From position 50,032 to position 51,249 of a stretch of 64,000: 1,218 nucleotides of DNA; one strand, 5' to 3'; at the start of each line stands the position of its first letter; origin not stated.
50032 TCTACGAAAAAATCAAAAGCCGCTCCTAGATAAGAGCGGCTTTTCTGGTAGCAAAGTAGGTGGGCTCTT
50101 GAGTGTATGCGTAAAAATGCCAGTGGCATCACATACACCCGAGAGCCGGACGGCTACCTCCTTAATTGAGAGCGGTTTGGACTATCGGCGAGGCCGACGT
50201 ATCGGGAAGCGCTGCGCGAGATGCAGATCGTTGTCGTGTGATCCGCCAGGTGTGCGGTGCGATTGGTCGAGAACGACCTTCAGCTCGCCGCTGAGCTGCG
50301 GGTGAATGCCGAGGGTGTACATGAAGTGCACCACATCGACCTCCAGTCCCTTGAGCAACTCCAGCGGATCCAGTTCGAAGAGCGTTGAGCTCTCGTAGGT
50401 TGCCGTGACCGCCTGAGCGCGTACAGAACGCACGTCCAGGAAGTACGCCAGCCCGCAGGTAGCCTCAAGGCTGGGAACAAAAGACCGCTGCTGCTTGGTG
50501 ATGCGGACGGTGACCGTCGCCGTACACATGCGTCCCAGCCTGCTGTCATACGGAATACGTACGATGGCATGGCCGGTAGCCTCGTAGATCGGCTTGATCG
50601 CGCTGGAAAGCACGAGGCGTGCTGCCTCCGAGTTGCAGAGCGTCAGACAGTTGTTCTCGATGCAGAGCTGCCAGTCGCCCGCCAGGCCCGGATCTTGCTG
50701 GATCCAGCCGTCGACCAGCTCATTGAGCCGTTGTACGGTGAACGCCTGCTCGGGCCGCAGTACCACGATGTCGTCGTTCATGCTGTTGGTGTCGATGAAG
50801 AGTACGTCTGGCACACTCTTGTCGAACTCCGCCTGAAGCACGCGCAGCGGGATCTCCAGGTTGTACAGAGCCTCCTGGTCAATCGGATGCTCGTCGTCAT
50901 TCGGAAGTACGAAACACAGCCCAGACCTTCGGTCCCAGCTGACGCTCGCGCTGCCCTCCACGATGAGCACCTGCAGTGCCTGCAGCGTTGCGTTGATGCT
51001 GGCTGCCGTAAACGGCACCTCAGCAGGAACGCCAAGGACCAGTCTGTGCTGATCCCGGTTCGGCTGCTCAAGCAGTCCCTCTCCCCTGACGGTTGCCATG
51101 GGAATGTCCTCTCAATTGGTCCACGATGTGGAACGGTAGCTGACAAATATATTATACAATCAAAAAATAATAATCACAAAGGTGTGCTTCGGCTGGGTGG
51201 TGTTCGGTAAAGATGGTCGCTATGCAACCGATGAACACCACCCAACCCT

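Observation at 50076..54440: Tandem array of four strongly diverged high-GC paralogs, each with its own conserved AT-rich promoter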

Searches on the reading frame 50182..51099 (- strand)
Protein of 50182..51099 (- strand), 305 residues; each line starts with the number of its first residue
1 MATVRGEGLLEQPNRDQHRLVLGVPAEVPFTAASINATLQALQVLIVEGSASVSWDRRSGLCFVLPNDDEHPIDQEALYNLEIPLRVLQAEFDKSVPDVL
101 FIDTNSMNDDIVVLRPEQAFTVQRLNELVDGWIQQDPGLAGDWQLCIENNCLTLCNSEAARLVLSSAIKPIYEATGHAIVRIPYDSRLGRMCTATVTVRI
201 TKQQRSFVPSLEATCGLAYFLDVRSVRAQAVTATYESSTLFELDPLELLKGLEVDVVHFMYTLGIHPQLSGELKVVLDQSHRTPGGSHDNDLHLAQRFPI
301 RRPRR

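Call 4: search_protein_families(library=pfam, proteins=[window:50182-51099:-], max_evalue=1)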
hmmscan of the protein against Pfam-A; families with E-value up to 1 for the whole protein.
window:50182-51099:- (305 aa): 0 families

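Call 6: search_protein_families(library=phrogs, proteins=[window:50182-51099:-], max_evalue=1)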
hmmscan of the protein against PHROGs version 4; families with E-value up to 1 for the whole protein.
window:50182-51099:- (305 aa): 0 families

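Call 7: search_protein_families(library=ncbifam, proteins=[window:50182-51099:-], max_evalue=1)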
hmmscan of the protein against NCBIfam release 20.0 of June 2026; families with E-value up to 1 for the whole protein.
window:50182-51099:- (305 aa): 1 family
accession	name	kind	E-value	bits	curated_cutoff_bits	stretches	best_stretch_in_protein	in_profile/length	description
TIGR00019.1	prfA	equivalog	0.28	10.1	423.25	1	172-202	180-210/361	peptide chain release factor 1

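Call 8: search_protein_families(library=padloc, proteins=[window:50182-51099:-], max_evalue=1)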
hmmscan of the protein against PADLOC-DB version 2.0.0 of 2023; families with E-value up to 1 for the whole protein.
window:50182-51099:- (305 aa): 1 family
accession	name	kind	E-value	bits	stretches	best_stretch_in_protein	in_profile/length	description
PDLC03140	Specificity_I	-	0.003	15.3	1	151-210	191-249/418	Type I specificity subunit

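Call 13: list_cluster_members(proteins=[window:50182-51099:-, window:51258-52169:-, window:51258-52217:-, window:52329-53189:-, window:53407-54372:-, window:47999-49468:-, window:55944-56711:+, window:56716-59226:+, window:54392-55135:+, window:49524-50060:+])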
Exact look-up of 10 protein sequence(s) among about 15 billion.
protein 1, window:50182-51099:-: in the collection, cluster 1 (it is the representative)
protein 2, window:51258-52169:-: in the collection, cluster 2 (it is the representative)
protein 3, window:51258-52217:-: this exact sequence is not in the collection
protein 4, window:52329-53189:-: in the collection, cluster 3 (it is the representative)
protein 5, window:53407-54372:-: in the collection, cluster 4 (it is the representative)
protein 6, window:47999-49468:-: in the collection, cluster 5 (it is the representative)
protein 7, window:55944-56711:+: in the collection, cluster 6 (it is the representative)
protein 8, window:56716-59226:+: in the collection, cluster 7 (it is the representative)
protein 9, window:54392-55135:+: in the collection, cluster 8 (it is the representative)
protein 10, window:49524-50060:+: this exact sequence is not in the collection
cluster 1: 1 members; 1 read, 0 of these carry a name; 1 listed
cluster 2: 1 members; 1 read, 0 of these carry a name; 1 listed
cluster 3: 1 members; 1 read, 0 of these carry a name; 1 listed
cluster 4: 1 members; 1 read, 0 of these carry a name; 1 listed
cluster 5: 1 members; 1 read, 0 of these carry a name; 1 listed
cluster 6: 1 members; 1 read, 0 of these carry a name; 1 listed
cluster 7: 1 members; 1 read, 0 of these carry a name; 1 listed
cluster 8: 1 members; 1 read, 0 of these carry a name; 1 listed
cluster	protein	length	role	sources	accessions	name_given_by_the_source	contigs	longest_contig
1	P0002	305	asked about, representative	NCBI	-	-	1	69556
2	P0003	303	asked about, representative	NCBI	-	-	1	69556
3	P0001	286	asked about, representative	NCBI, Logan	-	-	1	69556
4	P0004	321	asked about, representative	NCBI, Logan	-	-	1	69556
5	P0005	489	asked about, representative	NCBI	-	-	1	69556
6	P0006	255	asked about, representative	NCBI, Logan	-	-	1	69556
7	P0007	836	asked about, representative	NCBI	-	-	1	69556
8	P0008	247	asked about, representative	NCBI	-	-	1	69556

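Call 26: search_protein_representatives(alignment_id=A1)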
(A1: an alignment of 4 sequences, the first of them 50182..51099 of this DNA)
Query: 4 sequences, 302 profile positions. Proteins with E-value up to 0.001 (for the whole library): 26; up to 1e-10: 20; up to 1e-30: 9. The best 26 are listed.
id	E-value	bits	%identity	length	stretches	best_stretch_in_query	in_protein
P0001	8.7e-121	419.1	-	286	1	1-302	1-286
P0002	5.6e-117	406.6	-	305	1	1-302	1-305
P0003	8.8e-114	396.1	-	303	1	1-302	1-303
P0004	3.7e-111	387.5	-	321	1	5-302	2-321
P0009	9.4e-48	179.3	-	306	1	2-301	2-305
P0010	1.4e-39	152.5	-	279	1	19-302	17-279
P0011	2.8e-34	135.1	-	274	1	21-302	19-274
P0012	5.6e-34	134.1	-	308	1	11-300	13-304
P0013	1.9e-32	129.1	-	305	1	1-298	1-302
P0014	1.3e-29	119.8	-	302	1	1-299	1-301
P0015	8.1e-27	110.6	-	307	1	15-277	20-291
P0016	4.4e-22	95.0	-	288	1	12-302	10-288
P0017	9.5e-22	93.9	-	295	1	23-291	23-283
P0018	6.1e-21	91.3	-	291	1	21-302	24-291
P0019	1.5e-20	90.0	-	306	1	17-285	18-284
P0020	1.5e-18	83.5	-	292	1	21-300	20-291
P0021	1.1e-17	80.6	-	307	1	15-280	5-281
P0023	2.3e-15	73.0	-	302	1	22-285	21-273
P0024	1.6e-11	60.4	-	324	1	11-301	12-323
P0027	1.3e-07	47.5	-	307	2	20-133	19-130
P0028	1.7e-07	47.1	-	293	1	22-301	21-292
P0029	2.2e-07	46.7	-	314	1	22-280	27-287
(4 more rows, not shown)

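Call 31: find_encoding_contigs(protein=P0029, flank=10000, max_places=4)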
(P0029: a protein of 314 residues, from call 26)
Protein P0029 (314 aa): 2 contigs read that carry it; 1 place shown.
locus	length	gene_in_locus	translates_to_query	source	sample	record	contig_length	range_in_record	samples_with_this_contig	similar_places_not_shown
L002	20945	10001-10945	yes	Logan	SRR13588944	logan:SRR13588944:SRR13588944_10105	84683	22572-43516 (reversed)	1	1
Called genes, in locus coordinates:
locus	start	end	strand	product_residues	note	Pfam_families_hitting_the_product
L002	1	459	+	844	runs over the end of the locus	PF13298:LigD_N, PF01068:DNA_ligase_A_M, PF04679:DNA_ligase_A_C, PF21686:LigD_Prim-Pol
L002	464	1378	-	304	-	PF00126:HTH_1, PF03466:LysR_substrate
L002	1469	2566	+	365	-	PF01658:Inos-1-P_synth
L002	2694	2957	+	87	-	-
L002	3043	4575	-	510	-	PF13641:Glyco_tranf_2_3, PF00535:Glycos_transf_2, PF13506:Glyco_transf_21, PF13632:Glyco_trans_2_3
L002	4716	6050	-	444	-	PF12704:MacB_PCD, PF02687:FtsX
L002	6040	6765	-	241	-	PF00005:ABC_tran, PF02463:SMC_N (faint), PF13304:AAA_21 (faint)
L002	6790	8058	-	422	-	PF08245:Mur_ligase_M, PF27239:FOL3_C, PF02875:Mur_ligase_C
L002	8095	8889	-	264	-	PF03372:Exo_endo_phos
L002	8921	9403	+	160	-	PF22381:Staph_reg_Sar_Rot (weak), PF12802:MarR_2 (weak), PF01047:MarR (weak)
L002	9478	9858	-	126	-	PF07784:DUF1622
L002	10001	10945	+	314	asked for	-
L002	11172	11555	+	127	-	-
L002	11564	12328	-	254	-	-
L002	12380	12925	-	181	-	PF08922:DUF1905, PF13376:OmdA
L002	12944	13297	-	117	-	-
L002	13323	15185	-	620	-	PF03485:Arg_tRNA_synt_N, PF00750:tRNA-synt_1d, PF05746:DALR_1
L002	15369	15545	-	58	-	-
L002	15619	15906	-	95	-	-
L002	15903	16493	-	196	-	-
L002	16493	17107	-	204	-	PF05137:PilN (weak)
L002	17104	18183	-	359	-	PF11104:PilM_2, PF25216:Volactin (faint), PF06723:MreB_Mbl (faint), PF05134:T2SSL (weak), PF14450:FtsA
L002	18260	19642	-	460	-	-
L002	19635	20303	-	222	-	PF07963:N_methyl (weak)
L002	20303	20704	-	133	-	PF07963:N_methyl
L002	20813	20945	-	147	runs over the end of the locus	PF07963:N_methyl, PF16732:ComP_DUS (faint)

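Call 42: find_encoding_contigs(protein=P0009, flank=10000, max_places=4)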
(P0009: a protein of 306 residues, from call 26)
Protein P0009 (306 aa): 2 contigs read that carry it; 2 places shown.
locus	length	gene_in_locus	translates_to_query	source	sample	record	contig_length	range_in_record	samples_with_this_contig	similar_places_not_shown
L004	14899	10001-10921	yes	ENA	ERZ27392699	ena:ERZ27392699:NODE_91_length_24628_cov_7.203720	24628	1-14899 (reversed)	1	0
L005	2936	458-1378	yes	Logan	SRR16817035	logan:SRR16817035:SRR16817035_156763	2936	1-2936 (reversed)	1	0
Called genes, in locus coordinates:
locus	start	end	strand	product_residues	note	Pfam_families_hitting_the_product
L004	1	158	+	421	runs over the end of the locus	PF08245:Mur_ligase_M, PF02875:Mur_ligase_C, PF27239:FOL3_C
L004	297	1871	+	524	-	PF00535:Glycos_transf_2, PF13641:Glyco_tranf_2_3, PF13506:Glyco_transf_21, PF13632:Glyco_trans_2_3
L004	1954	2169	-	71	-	-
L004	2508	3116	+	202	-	PF01904:DUF72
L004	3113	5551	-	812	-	PF13298:LigD_N, PF01068:DNA_ligase_A_M, PF04679:DNA_ligase_A_C, PF21686:LigD_Prim-Pol, PF01896:DNA_primase_S (weak)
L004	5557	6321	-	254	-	PF02735:Ku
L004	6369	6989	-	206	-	-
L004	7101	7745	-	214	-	-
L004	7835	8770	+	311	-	-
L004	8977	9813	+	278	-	-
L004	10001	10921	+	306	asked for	-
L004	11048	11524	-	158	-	PF22381:Staph_reg_Sar_Rot (weak), PF01047:MarR, PF12802:MarR_2, PF22166:WHD_ArnR1 (weak)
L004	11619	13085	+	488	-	PF07690:MFS_1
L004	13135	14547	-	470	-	PF12708:Pect-lyase_RHGA_epim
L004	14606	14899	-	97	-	?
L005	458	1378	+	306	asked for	-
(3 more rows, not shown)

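Call 51: find_encoding_contigs(protein=P0024, flank=8000, max_places=3)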
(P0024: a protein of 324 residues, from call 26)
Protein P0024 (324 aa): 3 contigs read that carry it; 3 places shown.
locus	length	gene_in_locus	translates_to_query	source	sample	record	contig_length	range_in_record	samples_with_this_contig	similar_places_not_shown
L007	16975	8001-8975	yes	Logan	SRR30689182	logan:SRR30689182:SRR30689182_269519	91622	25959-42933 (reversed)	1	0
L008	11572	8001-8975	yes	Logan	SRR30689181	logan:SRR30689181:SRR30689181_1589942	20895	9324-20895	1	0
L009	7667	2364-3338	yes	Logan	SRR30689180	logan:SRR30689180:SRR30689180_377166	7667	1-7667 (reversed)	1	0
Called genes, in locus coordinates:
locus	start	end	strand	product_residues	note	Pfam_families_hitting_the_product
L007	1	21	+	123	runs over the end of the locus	PF07681:DoxX (weak)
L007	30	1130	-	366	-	PF01658:Inos-1-P_synth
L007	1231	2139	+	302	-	PF00126:HTH_1, PF03466:LysR_substrate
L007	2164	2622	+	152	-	PF01243:PNPOx_N, PF12900:Pyridox_ox_2, PF16242:Pyrid_ox_like (weak)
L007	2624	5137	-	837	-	PF13298:LigD_N, PF01068:DNA_ligase_A_M, PF09414:RNA_ligase (weak), PF04679:DNA_ligase_A_C, PF21686:LigD_Prim-Pol, PF01896:DNA_primase_S (faint)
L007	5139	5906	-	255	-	PF02735:Ku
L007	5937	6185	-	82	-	-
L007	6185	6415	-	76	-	-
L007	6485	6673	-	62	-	-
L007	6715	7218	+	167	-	-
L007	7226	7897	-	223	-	-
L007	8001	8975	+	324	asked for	-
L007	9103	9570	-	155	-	PF22381:Staph_reg_Sar_Rot (weak), PF01047:MarR, PF12802:MarR_2, PF22166:WHD_ArnR1 (weak)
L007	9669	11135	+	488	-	PF07690:MFS_1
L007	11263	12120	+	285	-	-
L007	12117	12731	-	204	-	-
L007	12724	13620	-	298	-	PF02424:ApbE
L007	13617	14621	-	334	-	PF00970:FAD_binding_6 (weak), PF08030:NAD_binding_6 (weak), PF00175:NAD_binding_1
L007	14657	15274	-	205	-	-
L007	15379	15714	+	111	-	PF10823:DUF2568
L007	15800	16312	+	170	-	PF00293:NUDIX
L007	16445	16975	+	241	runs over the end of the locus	-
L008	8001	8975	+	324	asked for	-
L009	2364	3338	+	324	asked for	-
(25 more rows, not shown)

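Call 52: find_encoding_contigs(protein=P0021, flank=8000, max_places=3)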
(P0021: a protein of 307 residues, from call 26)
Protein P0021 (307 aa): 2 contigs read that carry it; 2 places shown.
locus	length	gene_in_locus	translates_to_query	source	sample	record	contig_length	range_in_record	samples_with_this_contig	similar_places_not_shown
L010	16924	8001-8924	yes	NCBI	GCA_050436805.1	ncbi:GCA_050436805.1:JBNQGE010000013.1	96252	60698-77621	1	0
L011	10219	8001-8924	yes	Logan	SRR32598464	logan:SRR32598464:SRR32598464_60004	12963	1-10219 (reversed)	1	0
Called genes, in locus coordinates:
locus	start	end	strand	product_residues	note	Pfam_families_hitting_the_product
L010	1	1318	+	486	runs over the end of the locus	PF00535:Glycos_transf_2, PF13506:Glyco_transf_21, PF13641:Glyco_tranf_2_3, PF13632:Glyco_trans_2_3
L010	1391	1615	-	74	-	-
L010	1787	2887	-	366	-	PF01658:Inos-1-P_synth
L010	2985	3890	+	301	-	PF00126:HTH_1, PF03466:LysR_substrate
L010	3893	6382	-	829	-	PF13298:LigD_N, PF01068:DNA_ligase_A_M, PF04679:DNA_ligase_A_C, PF21686:LigD_Prim-Pol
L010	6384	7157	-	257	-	PF02735:Ku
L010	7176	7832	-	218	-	-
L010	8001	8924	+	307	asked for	-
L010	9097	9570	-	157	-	PF22381:Staph_reg_Sar_Rot, PF01047:MarR, PF12802:MarR_2, PF13463:HTH_27, PF25212:HVO_A0114 (weak), PF22166:WHD_ArnR1 (weak)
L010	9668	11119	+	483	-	PF07690:MFS_1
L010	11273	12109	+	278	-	-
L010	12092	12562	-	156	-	PF01047:MarR, PF12802:MarR_2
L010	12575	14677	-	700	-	PF03176:MMPL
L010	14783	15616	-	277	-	-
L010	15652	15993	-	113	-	PF10823:DUF2568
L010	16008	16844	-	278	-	PF01978:TrmB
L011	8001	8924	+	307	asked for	-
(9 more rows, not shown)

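Call 53: find_encoding_contigs(protein=P0028, flank=8000, max_places=3)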
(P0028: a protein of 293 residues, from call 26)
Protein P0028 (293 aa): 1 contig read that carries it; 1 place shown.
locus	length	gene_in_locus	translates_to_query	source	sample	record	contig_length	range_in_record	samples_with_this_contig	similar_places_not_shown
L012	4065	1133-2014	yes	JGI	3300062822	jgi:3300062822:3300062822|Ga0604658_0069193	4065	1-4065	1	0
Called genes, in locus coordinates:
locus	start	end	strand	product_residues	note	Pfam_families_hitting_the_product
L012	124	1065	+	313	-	-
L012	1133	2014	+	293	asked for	-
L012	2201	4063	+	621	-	?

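Call 57: find_encoding_contigs(protein=P0016, flank=6000, max_places=3)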
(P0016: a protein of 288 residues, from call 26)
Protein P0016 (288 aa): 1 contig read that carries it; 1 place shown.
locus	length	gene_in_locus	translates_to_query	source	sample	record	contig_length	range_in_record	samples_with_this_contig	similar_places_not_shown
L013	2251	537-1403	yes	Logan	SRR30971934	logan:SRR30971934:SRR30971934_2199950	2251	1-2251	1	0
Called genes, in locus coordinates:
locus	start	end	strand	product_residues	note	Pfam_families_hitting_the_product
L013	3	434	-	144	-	?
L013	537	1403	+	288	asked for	-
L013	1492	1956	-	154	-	PF22381:Staph_reg_Sar_Rot (weak), PF01047:MarR, PF12802:MarR_2, PF13463:HTH_27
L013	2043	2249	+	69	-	?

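Call 58: find_encoding_contigs(protein=P0027, flank=6000, max_places=3)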
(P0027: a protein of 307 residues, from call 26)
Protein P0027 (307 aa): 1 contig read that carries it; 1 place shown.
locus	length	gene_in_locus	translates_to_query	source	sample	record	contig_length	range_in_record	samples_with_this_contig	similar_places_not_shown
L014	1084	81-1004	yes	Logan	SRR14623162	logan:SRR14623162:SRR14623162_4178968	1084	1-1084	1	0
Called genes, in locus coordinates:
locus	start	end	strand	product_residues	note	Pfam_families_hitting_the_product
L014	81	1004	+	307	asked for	-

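Call 82: search_dna_similar(query=window:50182-51099:-, collection=phages, mode=protein, max_evalue=0.01)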
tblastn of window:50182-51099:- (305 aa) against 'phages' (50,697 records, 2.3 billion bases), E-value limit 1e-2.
No match.

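Call 84: find_related_loci(query=A9, collection=metagenome_contigs, flank=6000)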
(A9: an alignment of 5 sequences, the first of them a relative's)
Query A9 (305 aa) in metagenome_contigs; peptide patterns used: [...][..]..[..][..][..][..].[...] (x = any residue, [..] = any of these).
144 stretches matched a pattern, but none encodes a relative of the query by tblastn (E <= 1e-3).

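Call 87: find_related_loci(query=A10, collection=metagenome_contigs, flank=4000)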
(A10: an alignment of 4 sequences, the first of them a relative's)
Query A10 (314 aa) in metagenome_contigs; peptide patterns used: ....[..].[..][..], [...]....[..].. (x = any residue, [..] = any of these).
600 stretches matched a pattern, but none encodes a relative of the query by tblastn (E <= 1e-3).

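Call 88: find_encoding_contigs(protein=P0012, flank=6000, max_places=2)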
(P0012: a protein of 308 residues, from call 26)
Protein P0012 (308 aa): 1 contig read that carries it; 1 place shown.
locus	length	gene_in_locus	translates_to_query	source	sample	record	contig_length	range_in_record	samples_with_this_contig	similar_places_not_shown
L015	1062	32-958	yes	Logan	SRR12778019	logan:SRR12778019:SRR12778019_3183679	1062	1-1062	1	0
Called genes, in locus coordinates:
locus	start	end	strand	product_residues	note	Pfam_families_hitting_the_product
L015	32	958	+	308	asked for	-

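Call 89: find_encoding_contigs(protein=P0020, flank=6000, max_places=2)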
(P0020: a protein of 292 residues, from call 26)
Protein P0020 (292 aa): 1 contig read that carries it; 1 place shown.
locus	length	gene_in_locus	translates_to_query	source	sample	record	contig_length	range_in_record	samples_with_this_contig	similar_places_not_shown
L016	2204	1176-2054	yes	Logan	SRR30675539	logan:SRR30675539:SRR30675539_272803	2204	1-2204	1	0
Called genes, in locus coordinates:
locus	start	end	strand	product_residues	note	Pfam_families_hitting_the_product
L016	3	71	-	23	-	?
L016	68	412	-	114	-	PF10823:DUF2568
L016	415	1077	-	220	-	-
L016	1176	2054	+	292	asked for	-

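Call 90: find_encoding_contigs(protein=P0023, flank=6000, max_places=2)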
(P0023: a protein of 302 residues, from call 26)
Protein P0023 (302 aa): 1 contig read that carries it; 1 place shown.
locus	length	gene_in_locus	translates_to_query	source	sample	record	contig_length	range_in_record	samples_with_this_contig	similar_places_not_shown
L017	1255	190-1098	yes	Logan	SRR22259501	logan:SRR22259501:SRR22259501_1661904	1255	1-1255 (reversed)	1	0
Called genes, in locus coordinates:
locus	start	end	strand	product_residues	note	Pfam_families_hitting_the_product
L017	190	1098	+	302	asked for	-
